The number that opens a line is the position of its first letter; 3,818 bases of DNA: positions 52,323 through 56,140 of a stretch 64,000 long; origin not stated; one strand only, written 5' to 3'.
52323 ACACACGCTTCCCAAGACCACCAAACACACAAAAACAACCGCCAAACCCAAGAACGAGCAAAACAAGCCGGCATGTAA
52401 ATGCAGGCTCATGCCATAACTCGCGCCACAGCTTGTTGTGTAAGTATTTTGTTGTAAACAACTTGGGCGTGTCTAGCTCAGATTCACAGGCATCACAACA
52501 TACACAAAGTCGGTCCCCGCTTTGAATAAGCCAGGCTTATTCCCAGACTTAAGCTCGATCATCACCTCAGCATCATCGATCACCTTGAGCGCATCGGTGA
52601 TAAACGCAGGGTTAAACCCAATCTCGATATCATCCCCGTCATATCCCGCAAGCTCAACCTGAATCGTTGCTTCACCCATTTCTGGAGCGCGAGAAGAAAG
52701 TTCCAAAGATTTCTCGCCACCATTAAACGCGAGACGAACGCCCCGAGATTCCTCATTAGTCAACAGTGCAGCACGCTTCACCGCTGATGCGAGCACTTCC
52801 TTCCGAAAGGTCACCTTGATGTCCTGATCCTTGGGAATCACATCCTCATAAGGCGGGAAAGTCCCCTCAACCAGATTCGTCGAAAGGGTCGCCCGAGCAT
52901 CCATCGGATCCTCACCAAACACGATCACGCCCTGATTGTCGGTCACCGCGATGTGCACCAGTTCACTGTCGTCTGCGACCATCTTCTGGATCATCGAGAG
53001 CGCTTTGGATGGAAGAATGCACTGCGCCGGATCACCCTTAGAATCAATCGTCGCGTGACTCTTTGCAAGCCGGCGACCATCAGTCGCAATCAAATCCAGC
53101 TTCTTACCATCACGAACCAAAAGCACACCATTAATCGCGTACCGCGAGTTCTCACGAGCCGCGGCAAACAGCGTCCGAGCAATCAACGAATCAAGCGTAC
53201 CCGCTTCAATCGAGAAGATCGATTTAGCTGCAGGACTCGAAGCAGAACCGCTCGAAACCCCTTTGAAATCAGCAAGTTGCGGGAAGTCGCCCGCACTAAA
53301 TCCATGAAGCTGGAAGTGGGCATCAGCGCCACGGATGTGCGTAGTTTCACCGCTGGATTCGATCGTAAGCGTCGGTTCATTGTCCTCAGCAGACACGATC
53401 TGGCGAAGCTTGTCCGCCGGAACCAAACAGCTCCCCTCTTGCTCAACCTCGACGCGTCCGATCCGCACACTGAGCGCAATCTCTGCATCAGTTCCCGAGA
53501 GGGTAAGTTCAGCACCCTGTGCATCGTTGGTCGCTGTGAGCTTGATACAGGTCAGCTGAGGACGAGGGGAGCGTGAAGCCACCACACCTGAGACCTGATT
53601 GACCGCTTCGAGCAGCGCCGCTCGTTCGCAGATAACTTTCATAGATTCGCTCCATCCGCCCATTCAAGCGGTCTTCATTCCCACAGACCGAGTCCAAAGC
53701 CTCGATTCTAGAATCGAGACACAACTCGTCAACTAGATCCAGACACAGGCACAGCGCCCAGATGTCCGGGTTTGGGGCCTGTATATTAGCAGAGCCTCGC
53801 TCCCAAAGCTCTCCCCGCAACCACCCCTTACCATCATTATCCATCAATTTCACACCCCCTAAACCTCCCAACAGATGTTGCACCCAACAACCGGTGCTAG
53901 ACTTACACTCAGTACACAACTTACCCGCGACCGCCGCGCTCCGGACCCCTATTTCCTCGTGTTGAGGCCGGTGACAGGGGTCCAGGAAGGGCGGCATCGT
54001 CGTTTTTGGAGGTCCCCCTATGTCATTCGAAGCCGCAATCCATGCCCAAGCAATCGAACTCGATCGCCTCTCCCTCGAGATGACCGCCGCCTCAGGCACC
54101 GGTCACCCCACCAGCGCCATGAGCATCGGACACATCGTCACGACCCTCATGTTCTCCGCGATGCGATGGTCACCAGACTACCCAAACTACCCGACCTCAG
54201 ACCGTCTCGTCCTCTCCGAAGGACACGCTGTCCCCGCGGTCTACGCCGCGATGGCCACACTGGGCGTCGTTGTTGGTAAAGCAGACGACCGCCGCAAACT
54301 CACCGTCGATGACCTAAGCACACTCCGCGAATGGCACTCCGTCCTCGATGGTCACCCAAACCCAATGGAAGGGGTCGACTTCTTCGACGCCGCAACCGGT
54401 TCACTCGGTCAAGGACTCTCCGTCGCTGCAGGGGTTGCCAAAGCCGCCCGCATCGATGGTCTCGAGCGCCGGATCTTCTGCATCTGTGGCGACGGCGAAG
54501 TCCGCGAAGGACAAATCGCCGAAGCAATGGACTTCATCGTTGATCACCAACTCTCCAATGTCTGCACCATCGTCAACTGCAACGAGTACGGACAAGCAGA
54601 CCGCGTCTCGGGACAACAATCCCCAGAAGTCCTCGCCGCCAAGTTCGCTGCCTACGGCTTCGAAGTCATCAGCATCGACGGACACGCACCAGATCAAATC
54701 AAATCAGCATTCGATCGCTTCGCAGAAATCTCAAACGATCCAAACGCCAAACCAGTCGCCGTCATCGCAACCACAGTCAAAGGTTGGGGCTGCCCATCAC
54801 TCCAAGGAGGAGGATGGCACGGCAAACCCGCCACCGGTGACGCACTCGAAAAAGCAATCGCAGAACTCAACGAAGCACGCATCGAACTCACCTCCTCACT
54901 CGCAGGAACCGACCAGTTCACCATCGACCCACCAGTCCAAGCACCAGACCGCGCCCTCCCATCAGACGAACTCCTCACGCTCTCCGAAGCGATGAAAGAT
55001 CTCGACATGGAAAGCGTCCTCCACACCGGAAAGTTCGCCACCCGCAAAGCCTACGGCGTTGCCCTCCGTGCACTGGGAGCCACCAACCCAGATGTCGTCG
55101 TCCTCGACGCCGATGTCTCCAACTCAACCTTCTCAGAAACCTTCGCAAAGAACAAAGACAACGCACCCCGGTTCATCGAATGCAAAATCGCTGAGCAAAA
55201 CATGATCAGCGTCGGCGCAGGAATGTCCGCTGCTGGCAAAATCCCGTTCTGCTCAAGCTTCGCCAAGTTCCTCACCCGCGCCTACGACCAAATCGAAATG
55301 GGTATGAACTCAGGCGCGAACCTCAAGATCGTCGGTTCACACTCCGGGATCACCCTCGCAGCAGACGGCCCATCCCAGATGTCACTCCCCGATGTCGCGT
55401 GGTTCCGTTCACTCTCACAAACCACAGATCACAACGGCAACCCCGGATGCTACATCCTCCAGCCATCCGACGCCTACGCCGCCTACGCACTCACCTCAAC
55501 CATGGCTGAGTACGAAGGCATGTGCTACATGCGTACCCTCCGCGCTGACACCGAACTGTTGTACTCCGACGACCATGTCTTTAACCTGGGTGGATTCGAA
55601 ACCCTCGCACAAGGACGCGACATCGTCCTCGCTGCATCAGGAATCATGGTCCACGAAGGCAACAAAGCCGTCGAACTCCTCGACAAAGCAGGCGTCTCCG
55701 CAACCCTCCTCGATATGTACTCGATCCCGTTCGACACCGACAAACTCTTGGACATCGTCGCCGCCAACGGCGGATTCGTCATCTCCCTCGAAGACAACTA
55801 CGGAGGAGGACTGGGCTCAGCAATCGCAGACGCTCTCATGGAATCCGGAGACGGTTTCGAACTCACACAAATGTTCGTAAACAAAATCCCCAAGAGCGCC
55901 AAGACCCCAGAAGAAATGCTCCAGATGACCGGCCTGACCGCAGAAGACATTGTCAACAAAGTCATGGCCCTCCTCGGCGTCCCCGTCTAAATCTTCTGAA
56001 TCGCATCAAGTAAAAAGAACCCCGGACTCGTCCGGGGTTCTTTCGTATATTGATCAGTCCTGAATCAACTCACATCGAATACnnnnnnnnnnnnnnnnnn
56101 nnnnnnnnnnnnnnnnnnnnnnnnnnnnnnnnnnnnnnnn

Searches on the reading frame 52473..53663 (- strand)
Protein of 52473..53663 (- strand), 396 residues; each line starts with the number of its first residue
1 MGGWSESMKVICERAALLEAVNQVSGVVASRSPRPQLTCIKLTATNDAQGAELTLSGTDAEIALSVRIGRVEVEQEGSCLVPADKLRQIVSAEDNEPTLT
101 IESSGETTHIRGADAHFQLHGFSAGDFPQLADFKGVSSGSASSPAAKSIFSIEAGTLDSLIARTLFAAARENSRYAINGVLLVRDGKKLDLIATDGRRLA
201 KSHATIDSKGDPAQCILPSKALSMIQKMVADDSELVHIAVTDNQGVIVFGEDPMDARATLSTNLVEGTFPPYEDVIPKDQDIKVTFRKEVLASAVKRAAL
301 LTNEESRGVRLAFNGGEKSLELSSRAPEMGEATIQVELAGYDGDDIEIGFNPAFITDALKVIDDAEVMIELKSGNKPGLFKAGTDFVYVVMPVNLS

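Call 71: search_protein_families(library=pfam, proteins=[window:52473-53663:-], max_evalue=0.0001)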
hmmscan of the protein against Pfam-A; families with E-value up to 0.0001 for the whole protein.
window:52473-53663:- (396 aa): 3 families
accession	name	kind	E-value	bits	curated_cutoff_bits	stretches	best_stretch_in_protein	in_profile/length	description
PF00712.24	DNA_pol3_beta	-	1.1e-26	93.8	24.4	1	8-130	1-119/120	DNA polymerase III beta subunit, N-terminal domain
PF02768.20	DNA_pol3_beta_3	-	4e-26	91.7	27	1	274-393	2-120/121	DNA polymerase III beta subunit, C-terminal domain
PF02767.21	DNA_pol3_beta_2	-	2.4e-23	83.1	27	1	152-270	2-115/116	DNA polymerase III beta subunit, central domain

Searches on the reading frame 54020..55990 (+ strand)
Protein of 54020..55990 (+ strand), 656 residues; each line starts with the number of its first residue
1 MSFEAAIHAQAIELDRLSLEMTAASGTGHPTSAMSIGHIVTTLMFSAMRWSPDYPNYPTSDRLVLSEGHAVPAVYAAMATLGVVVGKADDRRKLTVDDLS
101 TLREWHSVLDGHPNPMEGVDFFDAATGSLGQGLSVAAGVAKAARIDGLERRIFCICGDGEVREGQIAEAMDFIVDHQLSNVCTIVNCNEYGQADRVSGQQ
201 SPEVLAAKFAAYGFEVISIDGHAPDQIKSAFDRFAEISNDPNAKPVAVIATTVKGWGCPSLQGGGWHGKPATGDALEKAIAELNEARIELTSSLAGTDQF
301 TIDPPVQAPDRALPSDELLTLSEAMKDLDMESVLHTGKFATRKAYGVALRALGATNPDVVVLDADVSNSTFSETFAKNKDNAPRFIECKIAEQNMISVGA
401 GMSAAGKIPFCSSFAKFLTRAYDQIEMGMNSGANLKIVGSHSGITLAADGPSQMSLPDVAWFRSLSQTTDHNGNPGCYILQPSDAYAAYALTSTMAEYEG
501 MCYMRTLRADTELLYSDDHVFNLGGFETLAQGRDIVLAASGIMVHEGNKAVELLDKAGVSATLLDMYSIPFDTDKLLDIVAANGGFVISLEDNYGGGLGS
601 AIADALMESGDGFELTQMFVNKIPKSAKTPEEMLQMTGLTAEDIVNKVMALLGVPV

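Call 71: search_protein_families(library=pfam, proteins=[window:54020-55990:+], max_evalue=0.0001)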
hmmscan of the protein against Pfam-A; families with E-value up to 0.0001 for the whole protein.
window:54020-55990:+ (656 aa): 5 families
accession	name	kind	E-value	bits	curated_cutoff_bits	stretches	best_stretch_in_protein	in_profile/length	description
PF02779.29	Transket_pyr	-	3.5e-37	128.2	27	1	338-509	2-170/174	Transketolase, pyrimidine binding domain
PF00456.26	Transketolase_N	-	3.5e-33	115.4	22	1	16-276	11-268/334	Transketolase, thiamine diphosphate binding domain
PF02780.25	Transketolase_C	-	1.4e-16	61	25.9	1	527-644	4-124/124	Transketolase, C-terminal domain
PF00676.26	E1_dh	-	5.9e-08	32.5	22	1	125-231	99-204/300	Dehydrogenase E1 component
PF13292.11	DXP_synthase_N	-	6.9e-08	32.5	21.2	1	97-198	83-181/274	1-deoxy-D-xylulose-5-phosphate synthase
